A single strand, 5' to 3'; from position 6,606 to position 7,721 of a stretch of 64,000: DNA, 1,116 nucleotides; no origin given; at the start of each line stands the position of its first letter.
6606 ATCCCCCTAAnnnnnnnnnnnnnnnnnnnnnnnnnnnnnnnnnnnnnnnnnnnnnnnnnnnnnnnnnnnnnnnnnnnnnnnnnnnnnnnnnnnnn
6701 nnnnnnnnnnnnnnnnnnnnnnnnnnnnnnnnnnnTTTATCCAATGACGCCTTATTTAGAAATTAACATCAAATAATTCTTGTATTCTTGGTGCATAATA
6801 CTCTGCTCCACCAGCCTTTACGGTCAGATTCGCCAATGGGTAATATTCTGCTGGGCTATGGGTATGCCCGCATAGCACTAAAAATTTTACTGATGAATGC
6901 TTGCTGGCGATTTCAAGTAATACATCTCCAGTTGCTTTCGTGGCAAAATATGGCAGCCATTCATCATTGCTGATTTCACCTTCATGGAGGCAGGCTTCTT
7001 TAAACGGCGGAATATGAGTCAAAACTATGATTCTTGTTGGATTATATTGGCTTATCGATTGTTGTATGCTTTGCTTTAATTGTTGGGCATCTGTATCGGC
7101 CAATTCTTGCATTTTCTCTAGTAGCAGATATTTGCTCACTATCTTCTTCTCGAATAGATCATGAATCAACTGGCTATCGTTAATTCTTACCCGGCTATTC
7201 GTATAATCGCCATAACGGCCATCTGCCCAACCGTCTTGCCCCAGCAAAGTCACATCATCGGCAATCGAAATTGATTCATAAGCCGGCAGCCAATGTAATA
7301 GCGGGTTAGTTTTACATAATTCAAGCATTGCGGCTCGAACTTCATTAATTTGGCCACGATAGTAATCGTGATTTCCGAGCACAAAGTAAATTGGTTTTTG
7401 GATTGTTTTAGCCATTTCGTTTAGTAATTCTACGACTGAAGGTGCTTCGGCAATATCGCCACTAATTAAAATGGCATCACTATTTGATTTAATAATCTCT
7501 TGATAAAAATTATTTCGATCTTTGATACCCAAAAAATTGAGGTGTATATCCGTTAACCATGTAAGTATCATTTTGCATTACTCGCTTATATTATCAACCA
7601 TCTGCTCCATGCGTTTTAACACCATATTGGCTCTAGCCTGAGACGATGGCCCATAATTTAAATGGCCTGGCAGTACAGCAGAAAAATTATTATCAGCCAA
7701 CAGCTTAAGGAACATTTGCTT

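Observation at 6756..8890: Three-gene wHTH / AbiEii-like nucleotidyltransferase / metallophosphoesterase operon: a possible AbiE-derived defence module with an extra effector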

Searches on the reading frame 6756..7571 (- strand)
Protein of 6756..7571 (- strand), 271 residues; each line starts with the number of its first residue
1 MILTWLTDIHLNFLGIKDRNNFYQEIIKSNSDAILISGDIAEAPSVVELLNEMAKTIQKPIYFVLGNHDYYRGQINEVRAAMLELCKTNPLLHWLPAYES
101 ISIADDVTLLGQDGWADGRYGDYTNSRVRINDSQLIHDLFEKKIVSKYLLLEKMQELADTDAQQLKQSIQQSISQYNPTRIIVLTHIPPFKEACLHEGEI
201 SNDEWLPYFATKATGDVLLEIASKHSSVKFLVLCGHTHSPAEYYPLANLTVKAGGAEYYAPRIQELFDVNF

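Call 3: search_protein_families(library=pfam, proteins=[window:6756-7571:-], max_evalue=1)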
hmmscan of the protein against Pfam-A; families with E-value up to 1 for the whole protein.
window:6756-7571:- (271 aa): 4 families
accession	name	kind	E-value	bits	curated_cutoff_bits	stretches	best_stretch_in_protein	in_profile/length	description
PF00149.33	Metallophos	-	2.3e-12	48.2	21.5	1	5-240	5-191/191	Calcineurin-like phosphoesterase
PF12850.12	Metallophos_2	-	1.6e-07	31.9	27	1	1-78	1-60/154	Calcineurin-like phosphoesterase superfamily domain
PF02310.24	B12-binding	-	0.092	13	32.1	1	21-68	42-89/121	B12 binding domain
PF08659.16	KR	-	0.19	12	22.6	0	199-235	99-135/180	KR domain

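Call 4: search_protein_families(library=padloc, proteins=[window:6756-7571:-], max_evalue=1)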
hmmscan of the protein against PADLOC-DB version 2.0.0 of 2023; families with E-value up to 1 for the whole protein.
window:6756-7571:- (271 aa): 1 family
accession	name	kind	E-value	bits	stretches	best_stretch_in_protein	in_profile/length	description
PDLC04908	PDC-S10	-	0.002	15.4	1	10-78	9-80/223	-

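Call 5: search_protein_families(library=ncbifam, proteins=[window:6756-7571:-], max_evalue=1)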
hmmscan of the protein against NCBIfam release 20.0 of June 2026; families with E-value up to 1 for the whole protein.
window:6756-7571:- (271 aa): 11 families
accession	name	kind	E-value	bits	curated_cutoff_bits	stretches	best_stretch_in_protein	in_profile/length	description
TIGR03729.1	acc_ester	subfamily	2.4e-11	43.5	148.25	1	7-244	6-225/239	putative phosphoesterase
NF008359.0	PRK11148.1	equivalog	0.00015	21.4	225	1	28-76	53-103/275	3',5'-cyclic-AMP phosphodiesterase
TIGR00040.1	yfcE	subfamily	0.00061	19.9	56.25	1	3-79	3-72/158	YfcE family phosphodiesterase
TIGR04168.1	TIGR04168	hypoth_equivalog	0.00081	18.9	200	1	30-72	5-44/269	TIGR04168 family protein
NF053861.1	DS8_antiphage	equivalog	0.0038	15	790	1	22-90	25-105/994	anti-phage protein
NF033088.2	bla_subclass_B1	equivalog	0.035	13.7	200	0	152-191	166-205/217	subclass B1 metallo-beta-lactamase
TIGR04123.1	P_estr_lig_assc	hypoth_equivalog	0.041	13.3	150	0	38-91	72-131/207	ligase-associated DNA damage response endonuclease PdeM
TIGR00619.1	sbcd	subfamily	0.048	13.4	77.65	1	26-71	35-88/252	exonuclease subunit SbcD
NF008460.0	PRK11340.1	equivalog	0.15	11.5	188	0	4-74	53-128/271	phosphodiesterase YaeI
NF003743.0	PRK05340.1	equivalog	0.15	11.2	134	0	38-75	49-88/242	UDP-2,3-diacylglucosamine diphosphatase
NF001204.0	PRK00166.1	equivalog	0.17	11.2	176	1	27-70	25-68/276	symmetrical bis(5'-nucleosyl)-tetraphosphatase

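Call 41: search_solved_structures(query=window:6756-7571:-, max_evalue=1)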
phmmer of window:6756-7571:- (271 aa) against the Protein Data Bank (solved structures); distinct sequences matched with E-value up to 1: 2.
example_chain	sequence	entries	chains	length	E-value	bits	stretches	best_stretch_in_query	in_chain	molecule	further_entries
2dxl_A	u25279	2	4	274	0.12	15.2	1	27-69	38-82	Phosphohydrolase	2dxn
2zo9_B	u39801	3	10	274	0.14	15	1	27-69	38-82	Phosphohydrolase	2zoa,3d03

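Call 43: find_homologous_proteins(query=window:6756-7571:-)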
Query window:6756-7571:- (271 aa): 3222 proteins with E <= 0.001 among 3970 candidates; the best 120 are listed.
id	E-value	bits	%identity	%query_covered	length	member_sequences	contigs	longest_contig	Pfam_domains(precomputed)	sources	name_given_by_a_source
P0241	8.4e-180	614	100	100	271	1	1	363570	PF12850.13,PF00149.34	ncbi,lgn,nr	ncbi:MAG: metallophosphoesterase [Gammaproteobacteria bacterium]|nr:metallophosphoesterase [Gammapro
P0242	2.3e-133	462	73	99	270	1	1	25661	PF12850.13,PF00149.34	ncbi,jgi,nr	ncbi:MAG: putative phosphoesterase [Gammaproteobacteria bacterium]|jgi:predicted MPP superfamily pho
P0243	1.1e-113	397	65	98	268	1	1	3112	PF12850.13,PF00149.34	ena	-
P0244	3.5e-112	392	63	98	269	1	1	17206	PF12850.13,PF00149.34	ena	-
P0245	1.6e-111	390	64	97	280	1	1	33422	PF12850.13,PF00149.34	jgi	-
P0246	1.1e-110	388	65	97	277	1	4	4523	PF12850.13,PF00149.34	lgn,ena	-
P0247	2.9e-110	386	62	100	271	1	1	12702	PF12850.13,PF00149.34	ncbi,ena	-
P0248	4.3e-110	386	64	97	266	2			PF12850.13,PF00149.34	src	-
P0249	8.6e-110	385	62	97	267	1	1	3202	PF12850.13,PF00149.34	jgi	-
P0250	1.5e-109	384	62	98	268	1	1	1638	PF12850.13,PF00149.34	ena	-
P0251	2.1e-109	383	61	98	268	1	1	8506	PF12850.13,PF00149.34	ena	-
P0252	2.6e-109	383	62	99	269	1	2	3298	PF12850.13,PF00149.34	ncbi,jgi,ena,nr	ncbi:MAG TPA: metallophosphoesterase [Gammaproteobacteria bacterium]|nr:metallophosphoesterase [Gamm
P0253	4.7e-109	382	63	98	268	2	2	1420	PF12850.13,PF00149.34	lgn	-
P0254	4.7e-109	382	63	99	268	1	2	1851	PF12850.13,PF00149.34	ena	-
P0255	6.3e-109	382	61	99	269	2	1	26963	PF12850.13,PF00149.34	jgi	jgi:predicted MPP superfamily phosphohydrolase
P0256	7.2e-109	382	63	99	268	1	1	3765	PF12850.13,PF00149.34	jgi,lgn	jgi:predicted phosphohydrolase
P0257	9.6e-109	381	61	99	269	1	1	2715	PF12850.13,PF00149.34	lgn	-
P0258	1.1e-108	381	62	99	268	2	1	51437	PF12850.13,PF00149.34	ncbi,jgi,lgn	-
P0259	1.1e-108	381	61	99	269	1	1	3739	PF12850.13,PF00149.34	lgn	-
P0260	2.5e-108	380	62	99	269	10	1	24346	PF12850.13,PF00149.34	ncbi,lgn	-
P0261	3.0e-108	379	61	98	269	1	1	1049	PF12850.13,PF00149.34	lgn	-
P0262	5.4e-108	379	60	99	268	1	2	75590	PF12850.13,PF00149.34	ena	-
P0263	6.9e-108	378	63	99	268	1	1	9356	PF12850.13,PF00149.34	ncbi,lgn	-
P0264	7.0e-108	378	62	97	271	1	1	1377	PF12850.13,PF00149.34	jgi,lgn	-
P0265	7.1e-108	378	63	97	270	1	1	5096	PF12850.13,PF00149.34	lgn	-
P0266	7.2e-108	378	62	98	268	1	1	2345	PF12850.13,PF00149.34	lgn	-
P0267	1.4e-107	377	59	99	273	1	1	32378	PF12850.13,PF00149.34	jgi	jgi:predicted MPP superfamily phosphohydrolase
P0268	1.5e-107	377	61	99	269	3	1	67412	PF12850.13,PF00149.34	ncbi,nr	ncbi:MAG: metallophosphoesterase family protein [Gammaproteobacteria bacterium]|nr:metallophosphoest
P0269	2.5e-107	376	60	99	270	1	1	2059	PF12850.13,PF00149.34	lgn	-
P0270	3.2e-107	376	61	99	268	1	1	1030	PF12850.13,PF00149.34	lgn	-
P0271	5.1e-107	375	62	98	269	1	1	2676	PF12850.13,PF00149.34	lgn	-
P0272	8.3e-107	375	62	100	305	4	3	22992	PF12850.13,PF00149.34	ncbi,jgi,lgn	-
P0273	9.3e-107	375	62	98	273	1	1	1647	PF12850.13,PF00149.34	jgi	jgi:predicted MPP superfamily phosphohydrolase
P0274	1.3e-106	374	61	98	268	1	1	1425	PF12850.13,PF00149.34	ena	-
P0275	1.4e-106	374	63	98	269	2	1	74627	PF12850.13,PF00149.34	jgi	-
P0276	2.0e-106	374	61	99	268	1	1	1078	PF12850.13,PF00149.34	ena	-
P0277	2.5e-106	373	60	100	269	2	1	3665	PF12850.13,PF00149.34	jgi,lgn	jgi:predicted MPP superfamily phosphohydrolase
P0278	3.0e-106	373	60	98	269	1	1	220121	PF12850.13,PF00149.34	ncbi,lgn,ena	-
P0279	3.9e-106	373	63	98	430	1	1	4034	PF12850.13,PF13508.14,PF00149.34,PF00583.32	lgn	-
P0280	4.6e-106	372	60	99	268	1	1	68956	PF12850.13,PF00149.34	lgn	-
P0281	5.4e-106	372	61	99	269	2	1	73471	PF12850.13,PF00149.34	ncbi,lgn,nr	ncbi:MAG: metallophosphoesterase family protein [Alphaproteobacteria bacterium]|nr:metallophosphoest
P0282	5.7e-106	372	61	99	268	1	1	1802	PF12850.13,PF00149.34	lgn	-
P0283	6.3e-106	372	60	99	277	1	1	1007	PF12850.13,PF00149.34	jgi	-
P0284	6.7e-106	372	61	100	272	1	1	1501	PF12850.13,PF00149.34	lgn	-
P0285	7.2e-106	372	59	99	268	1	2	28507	PF12850.13,PF00149.34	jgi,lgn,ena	jgi:predicted phosphohydrolase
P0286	7.4e-106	372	60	99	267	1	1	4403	PF12850.13,PF00149.34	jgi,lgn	-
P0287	9.5e-106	371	61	98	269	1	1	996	PF12850.13,PF00149.34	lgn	-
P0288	1.1e-105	371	61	99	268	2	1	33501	PF12850.13,PF00149.34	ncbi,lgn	ncbi:MAG: metallophosphoesterase [Gammaproteobacteria bacterium]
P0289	1.1e-105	371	61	99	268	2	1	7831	PF12850.13,PF00149.34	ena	-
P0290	1.1e-105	371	60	98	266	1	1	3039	PF12850.13,PF00149.34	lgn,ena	-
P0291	1.4e-105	371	61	99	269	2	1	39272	PF12850.13,PF00149.34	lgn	-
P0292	1.5e-105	371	62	98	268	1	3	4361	PF12850.13,PF00149.34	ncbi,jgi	-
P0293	1.8e-105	370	61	98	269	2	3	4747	PF12850.13,PF00149.34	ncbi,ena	-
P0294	2.7e-105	370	59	99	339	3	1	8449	PF12850.13,PF00149.34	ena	-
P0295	2.9e-105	370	62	98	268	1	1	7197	PF12850.13,PF00149.34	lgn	-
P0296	3.5e-105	369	60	99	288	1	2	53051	PF12850.13,PF00149.34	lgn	-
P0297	4.0e-105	369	61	100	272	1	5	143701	PF12850.13,PF00149.34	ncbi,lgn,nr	ncbi:MAG TPA: metallophosphoesterase [Gammaproteobacteria bacterium]|nr:metallophosphoesterase [Gamm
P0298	6.6e-105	369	59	99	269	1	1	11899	PF12850.13,PF00149.34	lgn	-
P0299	7.3e-105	368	60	99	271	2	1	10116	PF12850.13,PF00149.34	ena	-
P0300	8.0e-105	368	62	98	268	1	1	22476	PF12850.13,PF00149.34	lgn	-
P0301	8.7e-105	368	61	99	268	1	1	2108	PF12850.13,PF00149.34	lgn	-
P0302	9.9e-105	368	63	99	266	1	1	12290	PF12850.13,PF00149.34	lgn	-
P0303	1.4e-104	367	59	99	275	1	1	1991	PF12850.13,PF00149.34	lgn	-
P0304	1.4e-104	367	60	100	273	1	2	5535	PF12850.13,PF00149.34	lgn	-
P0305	1.5e-104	367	61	98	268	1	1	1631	PF12850.13,PF00149.34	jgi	jgi:predicted MPP superfamily phosphohydrolase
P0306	1.5e-104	367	60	98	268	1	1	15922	PF12850.13,PF00149.34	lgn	-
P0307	1.7e-104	367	61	99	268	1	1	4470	PF12850.13,PF00149.34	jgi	-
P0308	2.0e-104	367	58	99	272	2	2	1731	PF12850.13,PF00149.34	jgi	jgi:predicted MPP superfamily phosphohydrolase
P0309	2.2e-104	367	61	98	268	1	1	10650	PF12850.13,PF00149.34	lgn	-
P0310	2.3e-104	367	61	99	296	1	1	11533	PF12850.13,PF00149.34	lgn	-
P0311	2.4e-104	367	61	99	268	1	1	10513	PF12850.13,PF00149.34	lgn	-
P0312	2.7e-104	367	59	98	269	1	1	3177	PF12850.13,PF00149.34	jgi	-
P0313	4.4e-104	366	60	99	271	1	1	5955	PF12850.13,PF00149.34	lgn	-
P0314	4.5e-104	366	60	99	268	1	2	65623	PF12850.13,PF00149.34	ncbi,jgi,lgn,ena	jgi:predicted phosphohydrolase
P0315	4.5e-104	366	59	97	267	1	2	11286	PF12850.13,PF00149.34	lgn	-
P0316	4.5e-104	366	59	99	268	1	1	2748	PF12850.13,PF00149.34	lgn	-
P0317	4.6e-104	366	60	99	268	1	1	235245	PF12850.13,PF00149.34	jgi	jgi:predicted phosphohydrolase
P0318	5.0e-104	366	59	100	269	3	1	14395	PF12850.13,PF00149.34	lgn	-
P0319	5.8e-104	365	62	98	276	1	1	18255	PF12850.13,PF00149.34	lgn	-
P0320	6.0e-104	365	59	99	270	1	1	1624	PF12850.13,PF00149.34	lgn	-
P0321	7.5e-104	365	61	98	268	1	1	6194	PF12850.13,PF00149.34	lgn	-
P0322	7.7e-104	365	60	99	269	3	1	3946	PF12850.13,PF00149.34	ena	-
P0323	8.4e-104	365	60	99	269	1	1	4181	PF12850.13,PF00149.34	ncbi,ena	-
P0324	8.8e-104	365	60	100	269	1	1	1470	PF12850.13,PF00149.34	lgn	-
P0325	9.0e-104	365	60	99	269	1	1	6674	PF12850.13,PF00149.34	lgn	-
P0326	9.1e-104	365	61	99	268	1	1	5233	PF12850.13,PF00149.34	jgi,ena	-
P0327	9.3e-104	365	61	99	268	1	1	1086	PF12850.13,PF00149.34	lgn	-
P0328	9.5e-104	365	60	99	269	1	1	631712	PF12850.13,PF00149.34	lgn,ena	-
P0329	1.1e-103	365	58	98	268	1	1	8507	PF12850.13,PF00149.34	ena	-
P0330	1.3e-103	364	59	99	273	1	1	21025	PF12850.13,PF00149.34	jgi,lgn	-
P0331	1.3e-103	364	59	99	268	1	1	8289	PF12850.13,PF00149.34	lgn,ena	-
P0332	1.4e-103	364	59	99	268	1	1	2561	PF12850.13,PF00149.34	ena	-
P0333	1.6e-103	364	61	98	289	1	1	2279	PF12850.13,PF00149.34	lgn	-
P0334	1.7e-103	364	59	98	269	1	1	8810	PF12850.13,PF00149.34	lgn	-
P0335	1.8e-103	364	59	99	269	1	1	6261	PF12850.13,PF00149.34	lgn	-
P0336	1.9e-103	364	59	100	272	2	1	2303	PF12850.13,PF00149.34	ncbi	-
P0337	2.5e-103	363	59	99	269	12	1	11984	PF12850.13,PF00149.34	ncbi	-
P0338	2.6e-103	363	59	99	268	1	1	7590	PF12850.13,PF00149.34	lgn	-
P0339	2.8e-103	363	60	99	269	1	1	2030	PF12850.13,PF00149.34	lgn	-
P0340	2.8e-103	363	59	98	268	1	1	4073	PF12850.13,PF00149.34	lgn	-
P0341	3.0e-103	363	60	99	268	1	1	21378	PF12850.13,PF00149.34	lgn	-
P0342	3.0e-103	363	60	99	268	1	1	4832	PF12850.13,PF00149.34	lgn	-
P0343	3.1e-103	363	61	98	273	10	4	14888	PF12850.13,PF00149.34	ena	-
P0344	3.3e-103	363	60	99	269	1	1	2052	PF12850.13,PF00149.34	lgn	-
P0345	3.5e-103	363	59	99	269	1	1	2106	PF12850.13,PF00149.34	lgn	-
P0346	3.9e-103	363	59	98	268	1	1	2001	PF12850.13,PF00149.34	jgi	-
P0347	4.1e-103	363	59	99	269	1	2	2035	PF12850.13,PF00149.34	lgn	-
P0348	4.2e-103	363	62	98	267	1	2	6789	PF12850.13,PF00149.34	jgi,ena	-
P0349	4.5e-103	363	59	99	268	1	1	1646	PF12850.13,PF00149.34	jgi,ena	-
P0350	4.9e-103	362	59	99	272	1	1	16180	PF12850.13,PF00149.34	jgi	jgi:predicted MPP superfamily phosphohydrolase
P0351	5.1e-103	362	58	99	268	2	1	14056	PF12850.13,PF00149.34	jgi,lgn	-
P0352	5.3e-103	362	59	99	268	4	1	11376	PF12850.13,PF00149.34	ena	-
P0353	5.3e-103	362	59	99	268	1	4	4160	PF12850.13,PF00149.34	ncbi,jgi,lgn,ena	jgi:predicted MPP superfamily phosphohydrolase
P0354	5.5e-103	362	61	99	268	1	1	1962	PF12850.13,PF00149.34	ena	-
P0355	6.4e-103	362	59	99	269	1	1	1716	PF12850.13,PF00149.34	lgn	-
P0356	7.5e-103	362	60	98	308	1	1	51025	PF12850.13,PF00149.34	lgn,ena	-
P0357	7.7e-103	362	58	99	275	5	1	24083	PF12850.13,PF00149.34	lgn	-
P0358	8.2e-103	362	58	99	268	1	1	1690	PF12850.13,PF00149.34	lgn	-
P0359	8.3e-103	362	59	99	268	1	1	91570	PF12850.13,PF00149.34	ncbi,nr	ncbi:MAG: metallophosphoesterase [Legionellales bacterium]|nr:metallophosphoesterase [Legionellales 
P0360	8.4e-103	362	59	98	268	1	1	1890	PF12850.13,PF00149.34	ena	-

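Call 45: find_related_loci(query=A3, collection=metagenome_contigs, flank=4000)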
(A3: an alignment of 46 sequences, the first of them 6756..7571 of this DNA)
Query A3 (271 aa) in metagenome_contigs; peptide patterns used: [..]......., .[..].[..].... (x = any residue, [..] = any of these).
600 stretches matched a pattern (row limit reached: there are more); 287 encode a relative of the query (tblastn E <= 1e-3); the best 80 are kept; 80 distinct loci.
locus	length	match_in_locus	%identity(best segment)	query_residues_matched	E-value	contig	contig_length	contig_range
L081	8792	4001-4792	63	3-267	5e-113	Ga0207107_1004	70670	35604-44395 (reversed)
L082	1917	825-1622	60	3-269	9e-119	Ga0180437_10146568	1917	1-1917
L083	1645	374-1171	59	1-267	4e-118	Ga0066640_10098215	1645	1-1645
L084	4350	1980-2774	59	1-266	4e-111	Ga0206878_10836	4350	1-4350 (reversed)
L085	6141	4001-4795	61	1-266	6e-109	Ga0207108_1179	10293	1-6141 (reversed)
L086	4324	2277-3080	59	1-269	2e-109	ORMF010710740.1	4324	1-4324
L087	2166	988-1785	58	1-267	3e-112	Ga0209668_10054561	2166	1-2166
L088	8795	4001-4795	58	1-266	6e-106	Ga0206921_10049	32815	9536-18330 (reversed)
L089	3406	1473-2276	55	1-269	1e-107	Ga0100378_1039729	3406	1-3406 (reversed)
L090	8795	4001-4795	58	1-266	2e-105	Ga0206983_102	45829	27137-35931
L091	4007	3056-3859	55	1-269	2e-106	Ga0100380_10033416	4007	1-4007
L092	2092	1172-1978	54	1-269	3e-110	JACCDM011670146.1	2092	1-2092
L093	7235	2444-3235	59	1-266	2e-104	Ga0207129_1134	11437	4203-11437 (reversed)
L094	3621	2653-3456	58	1-269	2e-105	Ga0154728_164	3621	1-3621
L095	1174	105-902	57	1-267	5e-113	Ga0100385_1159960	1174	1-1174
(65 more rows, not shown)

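Call 51: search_solved_structures(query=A3, max_evalue=1, show_alignments=2)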
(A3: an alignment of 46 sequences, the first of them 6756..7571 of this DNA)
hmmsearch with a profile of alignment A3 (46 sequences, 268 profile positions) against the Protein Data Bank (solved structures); distinct sequences matched with E-value up to 1: 8.
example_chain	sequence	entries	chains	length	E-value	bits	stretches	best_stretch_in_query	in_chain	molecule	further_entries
2dxl_A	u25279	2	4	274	0.023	17.2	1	27-69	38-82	Phosphohydrolase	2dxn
2zo9_B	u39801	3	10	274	0.024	17.2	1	27-69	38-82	Phosphohydrolase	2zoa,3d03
8qk2_A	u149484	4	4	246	0.16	14.4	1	3-90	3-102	UDP-2,3-diacylglucosamine hydrolase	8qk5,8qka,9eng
6pj3_A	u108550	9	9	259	0.32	13.5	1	4-90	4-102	UDP-2,3-diacylglucosamine hydrolase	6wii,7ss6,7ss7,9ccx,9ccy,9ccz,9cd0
6ph9_A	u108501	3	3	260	0.47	12.9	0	5-90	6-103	UDP-2,3-diacylglucosamine hydrolase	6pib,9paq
4f23_A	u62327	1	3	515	0.68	12.4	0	38-88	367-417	Hemagglutinin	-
4fiu_A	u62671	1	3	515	0.68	12.4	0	38-88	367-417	hemagglutinin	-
8upb_A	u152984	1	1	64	0.85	12.1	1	32-63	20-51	De novo designed IL-6 mimetic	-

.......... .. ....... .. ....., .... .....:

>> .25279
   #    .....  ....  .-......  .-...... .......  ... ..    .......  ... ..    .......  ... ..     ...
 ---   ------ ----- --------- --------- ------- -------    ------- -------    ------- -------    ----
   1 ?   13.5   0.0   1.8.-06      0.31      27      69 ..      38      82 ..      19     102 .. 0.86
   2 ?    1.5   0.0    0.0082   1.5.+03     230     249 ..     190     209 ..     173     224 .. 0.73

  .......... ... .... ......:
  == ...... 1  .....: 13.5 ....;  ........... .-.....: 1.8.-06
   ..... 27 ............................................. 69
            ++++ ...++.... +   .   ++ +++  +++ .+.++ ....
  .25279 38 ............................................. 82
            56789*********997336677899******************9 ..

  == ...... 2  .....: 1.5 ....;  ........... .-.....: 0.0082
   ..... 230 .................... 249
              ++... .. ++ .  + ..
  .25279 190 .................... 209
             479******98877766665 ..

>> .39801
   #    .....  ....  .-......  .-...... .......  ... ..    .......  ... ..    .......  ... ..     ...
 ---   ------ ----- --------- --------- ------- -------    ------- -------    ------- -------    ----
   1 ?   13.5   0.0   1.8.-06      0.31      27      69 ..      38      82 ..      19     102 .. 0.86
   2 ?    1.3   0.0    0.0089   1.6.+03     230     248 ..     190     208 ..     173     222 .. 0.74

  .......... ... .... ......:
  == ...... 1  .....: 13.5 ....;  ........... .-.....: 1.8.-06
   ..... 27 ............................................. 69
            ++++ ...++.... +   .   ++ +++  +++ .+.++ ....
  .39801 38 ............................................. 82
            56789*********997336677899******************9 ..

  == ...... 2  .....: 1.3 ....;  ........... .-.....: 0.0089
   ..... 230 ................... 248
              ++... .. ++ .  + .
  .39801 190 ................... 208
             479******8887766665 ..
